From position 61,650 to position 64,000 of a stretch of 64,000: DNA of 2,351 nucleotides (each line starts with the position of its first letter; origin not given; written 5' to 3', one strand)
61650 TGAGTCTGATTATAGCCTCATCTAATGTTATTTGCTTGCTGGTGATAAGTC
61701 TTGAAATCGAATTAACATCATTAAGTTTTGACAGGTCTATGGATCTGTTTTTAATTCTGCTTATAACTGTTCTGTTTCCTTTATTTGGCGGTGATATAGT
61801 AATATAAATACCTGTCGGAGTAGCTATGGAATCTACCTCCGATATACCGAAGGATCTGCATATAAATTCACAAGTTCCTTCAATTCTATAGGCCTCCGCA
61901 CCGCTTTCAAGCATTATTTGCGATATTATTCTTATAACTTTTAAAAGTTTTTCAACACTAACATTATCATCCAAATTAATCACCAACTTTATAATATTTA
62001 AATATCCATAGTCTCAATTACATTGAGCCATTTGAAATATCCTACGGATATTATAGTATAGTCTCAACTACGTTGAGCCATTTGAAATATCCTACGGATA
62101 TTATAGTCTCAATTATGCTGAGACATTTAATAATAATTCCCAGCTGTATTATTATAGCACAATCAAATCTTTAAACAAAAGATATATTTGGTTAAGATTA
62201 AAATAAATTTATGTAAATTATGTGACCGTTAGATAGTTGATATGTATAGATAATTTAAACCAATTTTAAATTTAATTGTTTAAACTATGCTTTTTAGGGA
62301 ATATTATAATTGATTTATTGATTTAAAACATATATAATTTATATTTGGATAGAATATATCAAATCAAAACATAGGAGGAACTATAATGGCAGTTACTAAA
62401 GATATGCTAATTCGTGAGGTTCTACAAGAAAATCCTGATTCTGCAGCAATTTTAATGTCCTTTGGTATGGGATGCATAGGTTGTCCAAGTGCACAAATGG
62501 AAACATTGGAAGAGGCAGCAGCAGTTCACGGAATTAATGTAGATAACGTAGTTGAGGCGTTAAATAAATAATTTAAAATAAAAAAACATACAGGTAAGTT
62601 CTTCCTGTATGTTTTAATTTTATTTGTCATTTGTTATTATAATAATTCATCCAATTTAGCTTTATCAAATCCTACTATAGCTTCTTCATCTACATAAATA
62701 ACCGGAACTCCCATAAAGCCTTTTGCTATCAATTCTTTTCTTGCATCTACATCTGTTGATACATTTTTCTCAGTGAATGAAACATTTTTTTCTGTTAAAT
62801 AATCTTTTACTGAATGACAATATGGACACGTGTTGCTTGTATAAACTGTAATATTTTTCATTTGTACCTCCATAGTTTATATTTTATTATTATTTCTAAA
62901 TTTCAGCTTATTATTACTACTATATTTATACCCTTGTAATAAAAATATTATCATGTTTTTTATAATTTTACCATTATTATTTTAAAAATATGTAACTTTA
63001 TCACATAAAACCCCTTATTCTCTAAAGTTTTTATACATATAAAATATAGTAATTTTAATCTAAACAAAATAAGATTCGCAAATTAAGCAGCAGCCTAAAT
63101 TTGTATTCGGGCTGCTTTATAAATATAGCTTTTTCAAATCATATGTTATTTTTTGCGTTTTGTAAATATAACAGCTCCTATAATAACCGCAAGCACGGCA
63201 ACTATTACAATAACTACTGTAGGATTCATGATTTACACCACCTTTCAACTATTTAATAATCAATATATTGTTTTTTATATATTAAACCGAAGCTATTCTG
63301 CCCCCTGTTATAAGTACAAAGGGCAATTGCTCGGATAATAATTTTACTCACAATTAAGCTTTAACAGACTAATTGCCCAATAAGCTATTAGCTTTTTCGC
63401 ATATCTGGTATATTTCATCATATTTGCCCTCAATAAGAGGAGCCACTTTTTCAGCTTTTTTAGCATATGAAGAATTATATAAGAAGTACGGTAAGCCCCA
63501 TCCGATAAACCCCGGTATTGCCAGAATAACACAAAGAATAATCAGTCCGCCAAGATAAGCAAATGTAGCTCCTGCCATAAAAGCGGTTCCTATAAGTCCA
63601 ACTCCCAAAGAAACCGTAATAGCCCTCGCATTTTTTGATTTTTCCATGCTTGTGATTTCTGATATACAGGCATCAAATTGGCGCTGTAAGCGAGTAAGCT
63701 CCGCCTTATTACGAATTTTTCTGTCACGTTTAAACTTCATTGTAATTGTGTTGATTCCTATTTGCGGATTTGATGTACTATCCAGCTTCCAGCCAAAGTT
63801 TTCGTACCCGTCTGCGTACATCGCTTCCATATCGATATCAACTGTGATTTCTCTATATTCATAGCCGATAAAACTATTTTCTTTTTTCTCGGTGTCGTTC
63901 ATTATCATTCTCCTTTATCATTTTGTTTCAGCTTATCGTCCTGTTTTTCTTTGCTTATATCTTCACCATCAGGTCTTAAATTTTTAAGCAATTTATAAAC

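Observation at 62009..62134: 45-50 bp tandem repeat with covarying hairpins upstream of the ThrE-family exporter operon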

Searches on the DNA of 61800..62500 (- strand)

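Call 4: search_rna_families(source=window, start=61800, end=62500, threshold=evalue, max_evalue=10, show_alignments=3)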
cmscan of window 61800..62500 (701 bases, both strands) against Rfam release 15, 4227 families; matches with E-value up to 10: 3.
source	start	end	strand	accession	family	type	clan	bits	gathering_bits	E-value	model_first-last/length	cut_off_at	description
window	62050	62091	+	RF01362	CRISPR-DR49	Gene; CRISPR;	-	22.1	41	0.41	1-47/47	no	CRISPR RNA direct repeat element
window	61942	61980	+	RF00032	Histone3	Cis-reg;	-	14.1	34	1.4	1-46/46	no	Histone 3' UTR stem-loop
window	62288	62329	+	RF01935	bxd_7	Gene; lncRNA;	-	14.1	60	7.2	1-66/66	no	Bithoraxoid conserved region 7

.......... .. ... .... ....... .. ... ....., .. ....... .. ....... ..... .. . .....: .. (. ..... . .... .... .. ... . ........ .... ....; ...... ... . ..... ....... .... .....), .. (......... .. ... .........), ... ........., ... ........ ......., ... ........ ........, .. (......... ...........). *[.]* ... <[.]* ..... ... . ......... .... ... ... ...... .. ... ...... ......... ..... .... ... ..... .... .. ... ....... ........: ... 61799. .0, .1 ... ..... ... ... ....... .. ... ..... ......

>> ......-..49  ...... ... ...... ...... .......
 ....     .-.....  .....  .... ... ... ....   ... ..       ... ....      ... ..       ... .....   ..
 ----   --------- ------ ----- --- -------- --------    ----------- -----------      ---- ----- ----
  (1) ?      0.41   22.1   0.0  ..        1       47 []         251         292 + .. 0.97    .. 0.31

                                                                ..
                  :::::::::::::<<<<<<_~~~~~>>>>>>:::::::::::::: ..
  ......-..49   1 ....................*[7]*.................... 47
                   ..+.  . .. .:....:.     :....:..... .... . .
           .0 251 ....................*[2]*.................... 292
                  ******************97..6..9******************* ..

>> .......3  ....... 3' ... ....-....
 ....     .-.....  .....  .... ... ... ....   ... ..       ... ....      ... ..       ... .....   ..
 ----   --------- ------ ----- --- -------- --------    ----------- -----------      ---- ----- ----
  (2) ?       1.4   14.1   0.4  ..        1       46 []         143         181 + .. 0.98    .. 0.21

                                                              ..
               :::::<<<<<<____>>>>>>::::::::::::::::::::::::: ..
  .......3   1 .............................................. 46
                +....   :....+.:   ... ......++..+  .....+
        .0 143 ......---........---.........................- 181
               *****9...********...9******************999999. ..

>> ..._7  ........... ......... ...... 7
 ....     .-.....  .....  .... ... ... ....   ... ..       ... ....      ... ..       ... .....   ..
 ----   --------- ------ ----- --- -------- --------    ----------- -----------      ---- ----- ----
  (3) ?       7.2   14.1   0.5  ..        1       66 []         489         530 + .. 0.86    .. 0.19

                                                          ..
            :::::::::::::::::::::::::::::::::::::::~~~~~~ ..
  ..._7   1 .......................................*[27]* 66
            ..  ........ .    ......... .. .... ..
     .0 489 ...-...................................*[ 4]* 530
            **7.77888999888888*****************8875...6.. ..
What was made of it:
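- cmscan gives 22.1 bits, E = 0.41, to RF01362 on the + strand (call 4).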

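Call 60: search_dna_similar(query=window:62000-62165:-, collection=plasmids, mode=distant, max_evalue=0.01)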
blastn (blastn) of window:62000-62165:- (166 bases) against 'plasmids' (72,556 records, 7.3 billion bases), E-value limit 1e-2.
No match.

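Call 61: search_dna_similar(query=window:62000-62165:-, collection=phages, mode=distant, max_evalue=0.01)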
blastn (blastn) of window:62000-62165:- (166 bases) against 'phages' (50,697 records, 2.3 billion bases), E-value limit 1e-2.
No match.
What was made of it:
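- Tried and rejected: blastn of the array against plasmids and phages found nothing (calls 60, 61).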

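Call 82: build_rna_model(alignment_id=A2, structure=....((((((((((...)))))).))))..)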
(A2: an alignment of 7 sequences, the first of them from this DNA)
Model R1 built from alignment A2 (7 sequences, 30 columns); structure: as given.
model positions 30; base pairs 10; branch points 0; effective number of sequences 7; information 1.344 bits per position. Calibrated on 0.2 Mb of random sequence (short: E-values are rough).
structure used (alignment columns):
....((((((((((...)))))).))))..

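Call 83: search_with_rna_model(model_id=R1, source=window, filters=off, max_evalue=10)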
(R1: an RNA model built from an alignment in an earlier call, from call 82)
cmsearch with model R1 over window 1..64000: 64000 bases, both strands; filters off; matches with E-value up to 10: 21.
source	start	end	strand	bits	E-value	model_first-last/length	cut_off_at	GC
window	62006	62035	-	48.7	6.2e-11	1-30/30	no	0.37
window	62056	62085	-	48.5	7.1e-11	1-30/30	no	0.4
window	50143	50172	-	48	9.3e-11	1-30/30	no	0.43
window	62101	62130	-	44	1.4e-09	1-30/30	no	0.27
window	38992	39021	-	14.2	0.57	1-30/30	no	0.17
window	16907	16928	-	13.5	0.89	1-30/30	no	0.18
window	55087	55120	-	12.6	1.6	1-30/30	no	0.41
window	6843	6874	-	12.1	2.3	1-30/30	no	0.31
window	34532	34557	-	11.6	3.3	1-30/30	no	0.19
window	8735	8758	-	11.2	4.1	1-30/30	no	0.17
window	38629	38645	-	10.9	5.1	1-30/30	no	0.12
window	48430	48454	-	10.8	5.4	1-30/30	no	0.24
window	15807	15821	-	10.6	6.5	1-30/30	no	0.07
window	51083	51112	+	10.4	7.1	1-30/30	no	0.43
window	21473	21485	-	10.4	7.2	1-30/30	no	0.15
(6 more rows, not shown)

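Call 84: search_with_rna_model(model_id=R1, sources=[L019, L020, L021, L022, L023, L024, L025, L026, L009, L010, L012, L013, L018], filters=off, max_evalue=10)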
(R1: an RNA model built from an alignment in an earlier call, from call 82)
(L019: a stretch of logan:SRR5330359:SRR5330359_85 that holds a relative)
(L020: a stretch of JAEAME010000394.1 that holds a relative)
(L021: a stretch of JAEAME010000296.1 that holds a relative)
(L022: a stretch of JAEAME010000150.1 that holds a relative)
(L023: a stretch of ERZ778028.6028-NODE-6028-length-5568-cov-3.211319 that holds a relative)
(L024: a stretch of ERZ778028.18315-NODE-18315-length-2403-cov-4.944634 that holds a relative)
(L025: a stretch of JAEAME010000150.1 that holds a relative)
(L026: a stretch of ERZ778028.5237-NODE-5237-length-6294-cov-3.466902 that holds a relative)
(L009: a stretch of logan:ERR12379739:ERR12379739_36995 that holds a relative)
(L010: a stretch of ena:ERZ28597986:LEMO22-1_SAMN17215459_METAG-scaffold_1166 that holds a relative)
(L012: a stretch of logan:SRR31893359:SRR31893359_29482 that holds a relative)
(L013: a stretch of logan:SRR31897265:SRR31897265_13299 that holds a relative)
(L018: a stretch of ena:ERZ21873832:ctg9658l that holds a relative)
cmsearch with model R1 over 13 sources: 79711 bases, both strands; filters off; matches with E-value up to 10: 18.
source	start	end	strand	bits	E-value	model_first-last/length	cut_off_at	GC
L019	10314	10344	+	14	0.8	1-30/30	no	0.39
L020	9011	9036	-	12.6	2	1-30/30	no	0.15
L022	4182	4201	-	12.5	2.2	1-30/30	no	0.2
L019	12621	12645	+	12.4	2.4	1-30/30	no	0.36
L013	2821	2847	+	11.9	3.3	1-30/30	no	0.33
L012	2237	2250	+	11.5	4.4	1-30/30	no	0.21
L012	2390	2419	-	11.1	5.4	1-30/30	no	0.2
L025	2313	2337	+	11.1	5.6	1-30/30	no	0.24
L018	92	107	+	10.9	6.3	1-30/30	no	0.25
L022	13373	13396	-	10.7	7.1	1-30/30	no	0.25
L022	1564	1576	-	10.7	7.2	1-30/30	no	0.15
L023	5371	5392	-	10.7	7.4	1-30/30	no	0.32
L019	12588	12600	+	10.5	8.3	1-30/30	no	0.23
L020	1877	1889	-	10.5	8.3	1-30/30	no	0.23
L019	12543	12559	+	10.5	8.5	1-30/30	no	0.12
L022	10340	10355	+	10.4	8.9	1-30/30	no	0.31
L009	1742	1758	+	10.3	9.5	1-30/30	no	0.29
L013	2583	2621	+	10.3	9.7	1-30/30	no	0.26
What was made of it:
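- Tried and rejected: Covariance model of hairpin 1 (calls 82-84).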

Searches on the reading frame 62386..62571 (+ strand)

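Call 41: search_protein_families(library=pfam, proteins=[window:62386-62571:+])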
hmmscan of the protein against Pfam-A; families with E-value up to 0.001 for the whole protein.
window:62386-62571:+ (61 aa): 1 family
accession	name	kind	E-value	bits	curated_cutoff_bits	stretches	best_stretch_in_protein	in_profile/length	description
PF08984.16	DUF1858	-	2.1e-22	79.4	32.2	1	4-55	2-58/59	Domain of unknown function (DUF1858)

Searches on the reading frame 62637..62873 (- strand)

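Call 41: search_protein_families(library=pfam, proteins=[window:62637-62873:-])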
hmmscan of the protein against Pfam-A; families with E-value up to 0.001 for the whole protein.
window:62637-62873:- (78 aa): 5 families
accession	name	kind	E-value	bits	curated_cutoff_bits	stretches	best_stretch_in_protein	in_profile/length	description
PF00462.30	Glutaredoxin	-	2.5e-18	66.5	22.9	1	8-66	1-60/60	Glutaredoxin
PF13192.12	Thioredoxin_3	-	7.7e-06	26.3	24.8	1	7-68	2-63/76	Thioredoxin domain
PF13417.12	GST_N_3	-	6.8e-05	23.6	22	1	11-66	2-57/75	Glutathione S-transferase, N-terminal domain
PF05768.20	Glrx-like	-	0.00072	20.3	26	1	8-65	2-59/77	Glutaredoxin-like domain (DUF836)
PF13409.12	GST_N_2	-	0.00089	20.3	25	0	15-66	1-57/70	Glutathione S-transferase, N-terminal domain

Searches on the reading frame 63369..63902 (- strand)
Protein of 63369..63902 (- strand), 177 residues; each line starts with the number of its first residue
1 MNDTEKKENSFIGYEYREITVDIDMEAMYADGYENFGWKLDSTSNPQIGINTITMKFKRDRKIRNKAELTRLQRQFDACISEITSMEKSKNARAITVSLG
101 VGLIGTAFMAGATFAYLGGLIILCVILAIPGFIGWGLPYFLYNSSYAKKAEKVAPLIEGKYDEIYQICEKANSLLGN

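Call 88: find_encoding_contigs(protein=window:63369-63902:-, flank=10000, max_places=5)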
Protein window:63369-63902:- (177 aa): 1 contig read that carries it; 1 place shown.
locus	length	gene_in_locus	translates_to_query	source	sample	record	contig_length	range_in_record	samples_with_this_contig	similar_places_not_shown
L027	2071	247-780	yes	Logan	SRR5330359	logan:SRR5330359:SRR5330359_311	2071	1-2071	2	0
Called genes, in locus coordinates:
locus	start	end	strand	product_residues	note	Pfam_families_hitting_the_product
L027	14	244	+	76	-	-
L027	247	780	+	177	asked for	-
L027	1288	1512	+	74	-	PF13192:Thioredoxin_3 (weak), PF00462:Glutaredoxin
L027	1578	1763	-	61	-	PF08984:DUF1858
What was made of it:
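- Tried and rejected: It returned only a 2-kb contig that ends in the repeat (call 88).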

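Call 92: search_protein_families(library=pfam, proteins=[window:63369-63902:-], max_evalue=0.00001)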
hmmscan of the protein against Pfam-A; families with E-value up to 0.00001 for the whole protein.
window:63369-63902:- (177 aa): 0 families
